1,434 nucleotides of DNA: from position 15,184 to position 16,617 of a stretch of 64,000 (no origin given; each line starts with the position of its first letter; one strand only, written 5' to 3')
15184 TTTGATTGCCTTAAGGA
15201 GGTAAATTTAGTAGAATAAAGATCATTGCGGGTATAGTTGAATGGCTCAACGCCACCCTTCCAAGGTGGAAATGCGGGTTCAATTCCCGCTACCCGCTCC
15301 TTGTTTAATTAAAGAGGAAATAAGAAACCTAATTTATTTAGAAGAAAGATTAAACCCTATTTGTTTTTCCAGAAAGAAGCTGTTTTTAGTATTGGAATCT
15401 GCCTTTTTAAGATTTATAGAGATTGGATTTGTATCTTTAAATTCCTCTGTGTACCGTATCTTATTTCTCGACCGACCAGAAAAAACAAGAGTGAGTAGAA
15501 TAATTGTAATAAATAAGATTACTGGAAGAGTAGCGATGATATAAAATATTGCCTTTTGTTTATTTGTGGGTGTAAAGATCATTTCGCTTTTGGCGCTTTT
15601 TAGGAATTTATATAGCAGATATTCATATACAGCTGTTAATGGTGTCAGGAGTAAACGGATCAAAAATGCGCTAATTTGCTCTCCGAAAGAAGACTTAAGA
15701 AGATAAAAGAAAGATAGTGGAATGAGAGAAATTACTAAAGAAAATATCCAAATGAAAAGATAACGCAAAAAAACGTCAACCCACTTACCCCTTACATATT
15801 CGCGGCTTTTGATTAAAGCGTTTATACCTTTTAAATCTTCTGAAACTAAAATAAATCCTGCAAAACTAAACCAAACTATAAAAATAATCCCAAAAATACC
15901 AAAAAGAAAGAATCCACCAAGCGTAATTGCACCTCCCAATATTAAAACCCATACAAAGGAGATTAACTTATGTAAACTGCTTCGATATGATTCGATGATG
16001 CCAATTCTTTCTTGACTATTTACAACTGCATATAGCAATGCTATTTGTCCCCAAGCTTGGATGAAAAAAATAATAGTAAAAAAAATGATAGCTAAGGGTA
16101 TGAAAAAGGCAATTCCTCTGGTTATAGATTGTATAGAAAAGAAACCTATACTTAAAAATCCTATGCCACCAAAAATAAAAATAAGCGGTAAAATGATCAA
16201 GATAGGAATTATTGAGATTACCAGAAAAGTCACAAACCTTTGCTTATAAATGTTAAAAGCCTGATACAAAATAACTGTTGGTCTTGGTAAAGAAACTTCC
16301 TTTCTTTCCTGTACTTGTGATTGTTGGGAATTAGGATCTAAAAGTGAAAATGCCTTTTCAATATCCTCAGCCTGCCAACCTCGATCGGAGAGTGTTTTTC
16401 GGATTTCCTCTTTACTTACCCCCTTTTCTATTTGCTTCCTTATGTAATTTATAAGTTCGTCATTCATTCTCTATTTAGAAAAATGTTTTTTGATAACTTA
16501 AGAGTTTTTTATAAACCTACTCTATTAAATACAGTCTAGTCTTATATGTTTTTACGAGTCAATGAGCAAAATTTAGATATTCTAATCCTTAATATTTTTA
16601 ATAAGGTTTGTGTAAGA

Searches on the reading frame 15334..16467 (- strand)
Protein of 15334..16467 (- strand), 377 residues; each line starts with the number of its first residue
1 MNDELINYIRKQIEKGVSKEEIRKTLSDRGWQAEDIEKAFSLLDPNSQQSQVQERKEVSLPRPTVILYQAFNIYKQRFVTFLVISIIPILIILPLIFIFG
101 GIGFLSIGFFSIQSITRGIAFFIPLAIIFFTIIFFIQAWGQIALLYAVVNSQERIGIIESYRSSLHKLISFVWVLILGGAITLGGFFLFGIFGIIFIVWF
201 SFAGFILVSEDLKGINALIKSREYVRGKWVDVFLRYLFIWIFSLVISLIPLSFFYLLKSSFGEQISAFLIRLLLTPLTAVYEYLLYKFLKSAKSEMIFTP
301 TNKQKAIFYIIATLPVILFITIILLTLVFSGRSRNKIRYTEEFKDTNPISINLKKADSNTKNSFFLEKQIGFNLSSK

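Call 33: find_encoding_contigs(protein=window:15334-16467:-, flank=6000, max_places=6)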
Protein window:15334-16467:- (377 aa): 1 contig read that carries it; 1 place shown.
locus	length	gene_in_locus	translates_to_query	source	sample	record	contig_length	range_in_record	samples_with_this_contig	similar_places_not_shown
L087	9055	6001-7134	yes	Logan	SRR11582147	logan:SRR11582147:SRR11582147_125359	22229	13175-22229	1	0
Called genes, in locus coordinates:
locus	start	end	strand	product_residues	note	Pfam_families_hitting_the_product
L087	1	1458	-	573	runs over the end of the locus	-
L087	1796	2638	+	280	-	PF13399:LytR_C (weak)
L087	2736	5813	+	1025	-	PF19077:Big_13 (faint), PF10102:DUF2341, PF13385:Laminin_G_3, PF09136:Glucodextran_B (faint)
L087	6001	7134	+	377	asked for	PF06790:UPF0259 (weak)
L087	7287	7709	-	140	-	PF04932:Wzy_C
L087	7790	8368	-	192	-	-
